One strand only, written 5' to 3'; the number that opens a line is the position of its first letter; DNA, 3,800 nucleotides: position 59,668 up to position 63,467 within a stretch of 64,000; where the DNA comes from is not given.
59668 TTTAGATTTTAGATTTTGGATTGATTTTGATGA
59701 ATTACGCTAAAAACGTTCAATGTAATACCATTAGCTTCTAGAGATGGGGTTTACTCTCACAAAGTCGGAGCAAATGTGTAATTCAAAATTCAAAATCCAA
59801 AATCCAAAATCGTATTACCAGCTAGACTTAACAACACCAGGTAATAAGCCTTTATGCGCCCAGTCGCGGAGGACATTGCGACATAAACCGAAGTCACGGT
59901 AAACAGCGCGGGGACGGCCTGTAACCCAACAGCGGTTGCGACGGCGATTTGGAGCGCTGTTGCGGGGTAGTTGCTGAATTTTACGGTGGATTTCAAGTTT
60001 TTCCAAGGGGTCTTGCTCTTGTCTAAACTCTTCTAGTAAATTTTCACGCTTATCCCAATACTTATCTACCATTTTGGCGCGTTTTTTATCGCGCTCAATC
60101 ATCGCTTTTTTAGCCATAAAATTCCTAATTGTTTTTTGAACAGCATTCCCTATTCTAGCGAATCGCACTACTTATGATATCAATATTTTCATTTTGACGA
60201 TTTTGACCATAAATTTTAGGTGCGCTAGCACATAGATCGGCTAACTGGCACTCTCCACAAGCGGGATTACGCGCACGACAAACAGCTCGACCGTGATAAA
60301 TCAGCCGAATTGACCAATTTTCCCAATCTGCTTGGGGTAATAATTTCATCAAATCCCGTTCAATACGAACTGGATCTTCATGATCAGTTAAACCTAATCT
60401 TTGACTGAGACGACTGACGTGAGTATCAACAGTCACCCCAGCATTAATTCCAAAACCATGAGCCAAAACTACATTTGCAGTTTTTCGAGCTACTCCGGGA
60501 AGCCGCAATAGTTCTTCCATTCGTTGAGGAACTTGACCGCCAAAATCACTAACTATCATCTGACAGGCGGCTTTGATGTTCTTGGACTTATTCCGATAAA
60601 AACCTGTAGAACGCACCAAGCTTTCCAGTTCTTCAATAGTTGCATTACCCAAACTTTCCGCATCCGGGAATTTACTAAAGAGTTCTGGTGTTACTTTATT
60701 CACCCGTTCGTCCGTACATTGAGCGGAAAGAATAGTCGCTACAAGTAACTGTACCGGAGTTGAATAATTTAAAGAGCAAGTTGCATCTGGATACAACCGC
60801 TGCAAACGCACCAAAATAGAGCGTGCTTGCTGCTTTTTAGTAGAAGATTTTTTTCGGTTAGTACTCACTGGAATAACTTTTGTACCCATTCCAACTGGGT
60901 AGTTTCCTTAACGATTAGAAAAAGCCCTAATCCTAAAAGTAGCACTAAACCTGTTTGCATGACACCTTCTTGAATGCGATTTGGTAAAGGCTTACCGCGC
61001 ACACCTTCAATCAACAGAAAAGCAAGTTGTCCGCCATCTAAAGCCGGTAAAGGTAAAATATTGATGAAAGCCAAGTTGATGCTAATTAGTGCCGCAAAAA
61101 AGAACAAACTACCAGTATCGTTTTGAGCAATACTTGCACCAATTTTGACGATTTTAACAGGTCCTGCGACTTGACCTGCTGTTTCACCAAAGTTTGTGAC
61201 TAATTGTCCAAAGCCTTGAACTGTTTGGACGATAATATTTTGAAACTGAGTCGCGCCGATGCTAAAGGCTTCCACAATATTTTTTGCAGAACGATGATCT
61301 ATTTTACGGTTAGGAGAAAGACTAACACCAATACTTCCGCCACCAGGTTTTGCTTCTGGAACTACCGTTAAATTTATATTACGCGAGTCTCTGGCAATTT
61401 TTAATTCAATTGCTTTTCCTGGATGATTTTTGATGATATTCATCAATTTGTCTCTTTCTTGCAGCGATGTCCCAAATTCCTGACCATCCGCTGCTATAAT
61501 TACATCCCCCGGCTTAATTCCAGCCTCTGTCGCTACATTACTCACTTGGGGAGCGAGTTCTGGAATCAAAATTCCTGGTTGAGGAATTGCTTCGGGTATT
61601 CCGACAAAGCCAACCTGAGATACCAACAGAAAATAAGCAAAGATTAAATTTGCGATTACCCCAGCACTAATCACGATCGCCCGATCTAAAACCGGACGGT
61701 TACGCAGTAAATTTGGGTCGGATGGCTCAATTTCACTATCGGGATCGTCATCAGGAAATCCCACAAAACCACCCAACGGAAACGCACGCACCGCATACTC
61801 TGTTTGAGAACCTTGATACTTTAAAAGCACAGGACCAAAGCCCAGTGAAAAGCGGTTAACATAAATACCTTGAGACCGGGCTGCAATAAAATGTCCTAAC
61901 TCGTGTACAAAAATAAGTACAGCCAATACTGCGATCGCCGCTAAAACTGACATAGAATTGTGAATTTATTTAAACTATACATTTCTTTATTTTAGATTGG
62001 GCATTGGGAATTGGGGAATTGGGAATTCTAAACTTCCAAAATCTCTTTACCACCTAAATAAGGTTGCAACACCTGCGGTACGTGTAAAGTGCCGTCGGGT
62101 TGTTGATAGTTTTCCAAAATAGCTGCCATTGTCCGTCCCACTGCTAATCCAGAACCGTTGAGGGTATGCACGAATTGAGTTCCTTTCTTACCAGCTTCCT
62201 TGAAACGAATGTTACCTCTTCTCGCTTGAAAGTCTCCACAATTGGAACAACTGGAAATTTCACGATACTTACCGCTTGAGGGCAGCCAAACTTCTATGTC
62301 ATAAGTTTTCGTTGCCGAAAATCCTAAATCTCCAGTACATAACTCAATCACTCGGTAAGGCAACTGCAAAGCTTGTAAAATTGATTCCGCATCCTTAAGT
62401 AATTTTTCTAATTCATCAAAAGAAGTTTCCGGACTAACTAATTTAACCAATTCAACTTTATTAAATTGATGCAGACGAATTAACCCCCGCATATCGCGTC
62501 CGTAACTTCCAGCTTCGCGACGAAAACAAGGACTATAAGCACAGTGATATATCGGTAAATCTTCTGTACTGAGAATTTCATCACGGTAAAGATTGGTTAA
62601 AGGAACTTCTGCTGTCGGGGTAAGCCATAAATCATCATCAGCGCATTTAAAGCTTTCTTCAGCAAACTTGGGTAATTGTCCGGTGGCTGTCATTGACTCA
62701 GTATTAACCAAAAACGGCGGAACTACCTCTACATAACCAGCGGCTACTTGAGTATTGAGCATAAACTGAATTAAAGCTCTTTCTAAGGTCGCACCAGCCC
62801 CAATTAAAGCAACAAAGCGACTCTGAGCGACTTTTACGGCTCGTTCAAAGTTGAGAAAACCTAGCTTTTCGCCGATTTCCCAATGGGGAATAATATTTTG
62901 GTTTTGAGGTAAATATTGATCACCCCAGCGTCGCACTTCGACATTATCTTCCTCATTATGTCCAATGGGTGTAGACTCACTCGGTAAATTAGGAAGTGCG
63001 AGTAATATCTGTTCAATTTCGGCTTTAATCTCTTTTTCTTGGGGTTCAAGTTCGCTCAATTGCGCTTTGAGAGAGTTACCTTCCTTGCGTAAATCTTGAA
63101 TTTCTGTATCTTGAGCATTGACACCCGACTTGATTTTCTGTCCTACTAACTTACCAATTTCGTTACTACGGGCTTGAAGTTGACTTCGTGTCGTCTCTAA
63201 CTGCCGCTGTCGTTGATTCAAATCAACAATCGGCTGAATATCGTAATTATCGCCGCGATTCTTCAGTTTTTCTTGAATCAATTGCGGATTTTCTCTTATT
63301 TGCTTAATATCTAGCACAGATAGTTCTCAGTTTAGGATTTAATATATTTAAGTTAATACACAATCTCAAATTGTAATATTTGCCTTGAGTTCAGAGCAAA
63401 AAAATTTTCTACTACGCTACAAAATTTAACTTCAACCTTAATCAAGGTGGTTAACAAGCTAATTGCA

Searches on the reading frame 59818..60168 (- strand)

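Call 64: search_protein_families(library=pfam, proteins=[window:59818-60168:-], max_evalue=0.00001)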
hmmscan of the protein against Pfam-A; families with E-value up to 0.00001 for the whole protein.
window:59818-60168:- (117 aa): 1 family
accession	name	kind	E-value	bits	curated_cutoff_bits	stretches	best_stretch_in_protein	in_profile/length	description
PF00253.27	Ribosomal_S14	-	4.4e-26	90.8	27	1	63-116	1-54/54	Ribosomal protein S14p/S29e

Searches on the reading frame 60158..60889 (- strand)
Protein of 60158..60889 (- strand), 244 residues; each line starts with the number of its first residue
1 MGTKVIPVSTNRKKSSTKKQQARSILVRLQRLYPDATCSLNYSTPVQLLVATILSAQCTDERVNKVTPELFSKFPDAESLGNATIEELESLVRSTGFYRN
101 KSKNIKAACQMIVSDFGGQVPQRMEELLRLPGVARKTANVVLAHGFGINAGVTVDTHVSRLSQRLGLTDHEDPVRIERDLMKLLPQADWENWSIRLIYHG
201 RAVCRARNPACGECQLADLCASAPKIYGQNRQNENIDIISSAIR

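Call 64: search_protein_families(library=pfam, proteins=[window:60158-60889:-], max_evalue=0.00001)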
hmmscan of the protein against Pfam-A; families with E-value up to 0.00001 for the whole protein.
window:60158-60889:- (244 aa): 3 families
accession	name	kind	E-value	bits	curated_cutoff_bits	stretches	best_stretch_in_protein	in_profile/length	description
PF00730.31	HhH-GPD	-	4.4e-28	98.2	26.2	1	50-186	1-108/108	HhH-GPD superfamily base excision DNA repair protein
PF00633.29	HHH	-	6e-08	32.6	24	1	116-144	2-30/30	Helix-hairpin-helix motif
PF10576.14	EndIII_4Fe-2S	-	2.7e-06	27.9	20.5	1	204-220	1-17/17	Iron-sulfur binding domain of endonuclease III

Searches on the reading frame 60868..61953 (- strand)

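Call 64: search_protein_families(library=pfam, proteins=[window:60868-61953:-], max_evalue=0.00001)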
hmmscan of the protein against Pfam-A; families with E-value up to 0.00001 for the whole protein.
window:60868-61953:- (362 aa): 3 families
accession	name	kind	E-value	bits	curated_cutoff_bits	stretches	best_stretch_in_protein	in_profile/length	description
PF02163.28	Peptidase_M50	-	6.8e-63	212.4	27.2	1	6-341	2-220/221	Peptidase family M50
PF13180.12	PDZ_2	-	5.6e-08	33.4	27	1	140-197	24-78/80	PDZ domain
PF17820.7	PDZ_6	-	8.3e-07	29.1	27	1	140-188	10-54/54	PDZ domain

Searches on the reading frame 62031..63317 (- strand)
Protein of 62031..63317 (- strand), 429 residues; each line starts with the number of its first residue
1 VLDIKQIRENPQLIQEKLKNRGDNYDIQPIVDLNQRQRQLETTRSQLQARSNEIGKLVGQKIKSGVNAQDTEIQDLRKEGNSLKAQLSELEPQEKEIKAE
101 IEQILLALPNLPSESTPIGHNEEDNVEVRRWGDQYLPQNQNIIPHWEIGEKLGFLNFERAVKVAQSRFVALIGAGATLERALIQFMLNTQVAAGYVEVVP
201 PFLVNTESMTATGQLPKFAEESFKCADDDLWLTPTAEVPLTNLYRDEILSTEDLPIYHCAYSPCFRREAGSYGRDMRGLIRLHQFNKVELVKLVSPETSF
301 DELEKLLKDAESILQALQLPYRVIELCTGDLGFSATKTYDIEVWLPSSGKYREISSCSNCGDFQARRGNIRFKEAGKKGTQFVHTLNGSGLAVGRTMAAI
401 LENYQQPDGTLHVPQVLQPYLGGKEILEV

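Call 64: search_protein_families(library=pfam, proteins=[window:62031-63317:-], max_evalue=0.00001)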
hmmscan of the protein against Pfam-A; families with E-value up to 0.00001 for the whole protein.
window:62031-63317:- (429 aa): 2 families
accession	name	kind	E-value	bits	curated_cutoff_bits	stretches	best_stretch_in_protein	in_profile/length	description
PF00587.30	tRNA-synt_2b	-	9.9e-48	163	29.3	1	226-404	4-179/179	tRNA synthetase class II core domain (G, H, P, S and T)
PF02403.27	Seryl_tRNA_N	-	1.6e-27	96.3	28.2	1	1-112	1-108/108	Seryl-tRNA synthetase N-terminal domain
